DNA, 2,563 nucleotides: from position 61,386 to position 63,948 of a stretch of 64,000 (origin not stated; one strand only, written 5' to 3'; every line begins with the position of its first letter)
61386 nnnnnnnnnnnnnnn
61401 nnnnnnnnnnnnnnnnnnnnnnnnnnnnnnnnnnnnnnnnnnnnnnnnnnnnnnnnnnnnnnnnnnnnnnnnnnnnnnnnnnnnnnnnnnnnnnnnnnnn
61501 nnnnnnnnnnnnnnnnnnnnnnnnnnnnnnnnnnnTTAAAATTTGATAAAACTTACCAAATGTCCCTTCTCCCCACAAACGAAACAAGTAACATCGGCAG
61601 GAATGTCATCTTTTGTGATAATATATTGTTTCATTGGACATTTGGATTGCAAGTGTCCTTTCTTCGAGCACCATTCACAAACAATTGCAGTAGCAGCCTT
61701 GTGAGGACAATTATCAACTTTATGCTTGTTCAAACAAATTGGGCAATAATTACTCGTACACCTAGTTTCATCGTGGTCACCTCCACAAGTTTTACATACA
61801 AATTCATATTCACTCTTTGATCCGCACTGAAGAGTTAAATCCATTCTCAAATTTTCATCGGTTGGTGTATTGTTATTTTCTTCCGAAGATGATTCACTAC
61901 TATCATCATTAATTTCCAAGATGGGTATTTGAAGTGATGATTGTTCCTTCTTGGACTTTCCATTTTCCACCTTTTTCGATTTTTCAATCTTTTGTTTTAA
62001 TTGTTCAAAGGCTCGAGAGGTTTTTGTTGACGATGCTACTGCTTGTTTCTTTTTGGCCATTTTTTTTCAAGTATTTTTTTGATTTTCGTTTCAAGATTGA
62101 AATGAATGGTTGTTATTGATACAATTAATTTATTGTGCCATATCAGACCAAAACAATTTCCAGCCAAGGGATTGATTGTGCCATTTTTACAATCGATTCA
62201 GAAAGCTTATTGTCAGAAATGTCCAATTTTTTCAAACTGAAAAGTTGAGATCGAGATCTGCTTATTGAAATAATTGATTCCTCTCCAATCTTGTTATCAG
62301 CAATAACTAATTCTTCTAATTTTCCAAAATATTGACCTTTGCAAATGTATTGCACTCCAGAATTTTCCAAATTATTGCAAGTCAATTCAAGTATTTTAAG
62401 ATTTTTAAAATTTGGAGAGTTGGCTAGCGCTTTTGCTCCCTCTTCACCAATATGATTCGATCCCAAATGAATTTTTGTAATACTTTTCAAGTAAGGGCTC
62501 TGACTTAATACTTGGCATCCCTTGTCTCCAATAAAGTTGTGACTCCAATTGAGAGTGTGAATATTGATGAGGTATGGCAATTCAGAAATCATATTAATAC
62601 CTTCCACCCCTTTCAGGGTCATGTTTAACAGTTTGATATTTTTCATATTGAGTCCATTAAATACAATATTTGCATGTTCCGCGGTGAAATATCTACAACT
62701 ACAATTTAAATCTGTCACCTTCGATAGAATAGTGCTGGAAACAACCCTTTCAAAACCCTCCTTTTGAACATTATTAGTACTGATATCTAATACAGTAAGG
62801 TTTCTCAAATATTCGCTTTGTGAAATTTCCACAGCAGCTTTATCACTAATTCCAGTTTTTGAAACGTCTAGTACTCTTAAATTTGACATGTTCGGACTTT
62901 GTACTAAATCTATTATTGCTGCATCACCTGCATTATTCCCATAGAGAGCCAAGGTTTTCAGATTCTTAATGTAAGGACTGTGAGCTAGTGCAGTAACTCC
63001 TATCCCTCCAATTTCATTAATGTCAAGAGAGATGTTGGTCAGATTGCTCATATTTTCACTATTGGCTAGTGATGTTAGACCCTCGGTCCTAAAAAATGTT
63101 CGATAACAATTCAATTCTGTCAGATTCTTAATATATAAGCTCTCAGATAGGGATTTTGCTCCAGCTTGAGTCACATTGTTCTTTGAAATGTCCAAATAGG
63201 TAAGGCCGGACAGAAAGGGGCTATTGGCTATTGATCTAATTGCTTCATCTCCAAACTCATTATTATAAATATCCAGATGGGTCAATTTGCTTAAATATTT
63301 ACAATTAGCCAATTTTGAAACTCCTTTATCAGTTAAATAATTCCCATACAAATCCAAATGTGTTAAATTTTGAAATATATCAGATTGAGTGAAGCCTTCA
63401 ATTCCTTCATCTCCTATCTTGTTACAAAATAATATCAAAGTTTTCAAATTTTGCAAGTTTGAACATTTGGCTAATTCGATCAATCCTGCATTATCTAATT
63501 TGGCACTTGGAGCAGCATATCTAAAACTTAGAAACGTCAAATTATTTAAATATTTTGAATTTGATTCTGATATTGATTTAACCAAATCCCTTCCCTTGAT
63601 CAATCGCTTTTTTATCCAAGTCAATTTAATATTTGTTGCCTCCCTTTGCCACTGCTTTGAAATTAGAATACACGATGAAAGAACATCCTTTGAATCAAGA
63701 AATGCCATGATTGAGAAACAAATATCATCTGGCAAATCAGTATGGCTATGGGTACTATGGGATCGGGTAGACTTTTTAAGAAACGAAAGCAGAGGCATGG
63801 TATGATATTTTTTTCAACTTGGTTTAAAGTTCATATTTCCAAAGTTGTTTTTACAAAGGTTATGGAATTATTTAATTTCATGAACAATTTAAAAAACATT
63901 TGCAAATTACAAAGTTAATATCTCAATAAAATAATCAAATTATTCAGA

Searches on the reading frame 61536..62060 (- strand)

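Call 9: search_protein_families(library=pfam, proteins=[window:61536-62060:-], max_evalue=0.01)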
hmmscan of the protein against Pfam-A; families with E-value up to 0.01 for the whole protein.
window:61536-62060:- (174 aa): 3 families
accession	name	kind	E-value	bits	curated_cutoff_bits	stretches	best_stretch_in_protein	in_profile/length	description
PF13696.11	zf-CCHC_2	-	6.2e-06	26.3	27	0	159-169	6-16/21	Zinc knuckle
PF00098.28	zf-CCHC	-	0.0026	18.2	20.8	0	158-168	2-12/18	Zinc knuckle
PF16588.11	zf-C2H2_10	-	0.0039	17.3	26.2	0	126-144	4-22/23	C2H2 zinc-finger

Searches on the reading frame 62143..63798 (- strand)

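Call 9: search_protein_families(library=pfam, proteins=[window:62143-63798:-], max_evalue=0.01)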
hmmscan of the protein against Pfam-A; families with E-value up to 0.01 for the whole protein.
window:62143-63798:- (551 aa): 9 families
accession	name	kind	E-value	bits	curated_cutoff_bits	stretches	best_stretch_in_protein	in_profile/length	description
PF13516.12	LRR_6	-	1.7e-38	128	23.4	2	115-135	2-22/24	Leucine Rich repeat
PF00560.39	LRR_1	-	6.5e-17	58.5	20.6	0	144-166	1-23/23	Leucine Rich Repeat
PF12799.13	LRR_4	-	1.8e-15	57.1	27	2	116-157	1-38/44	Leucine Rich repeats (2 copies)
PF25013.1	LRR_Zer-1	-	1.1e-11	45.5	27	1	257-350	12-104/137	Zer-1-like, Leucine-rich repeats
PF13855.12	LRR_8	-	5.5e-08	32.9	27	0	117-181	2-60/61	Leucine rich repeat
PF12937.12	F-box-like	-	1.8e-05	24.8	24.3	1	21-61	3-41/47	F-box-like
PF23247.1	LRR_RPS2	-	0.00035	21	27.9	0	485-541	21-76/160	Plant disease resistance protein RPS2-like, leucine-rich repeats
PF00646.38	F-box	-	0.00081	19.7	20.5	1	21-54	3-35/43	F-box domain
PF07723.19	LRR_2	-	0.0019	19.2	20.9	0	117-133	1-18/26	Leucine Rich Repeat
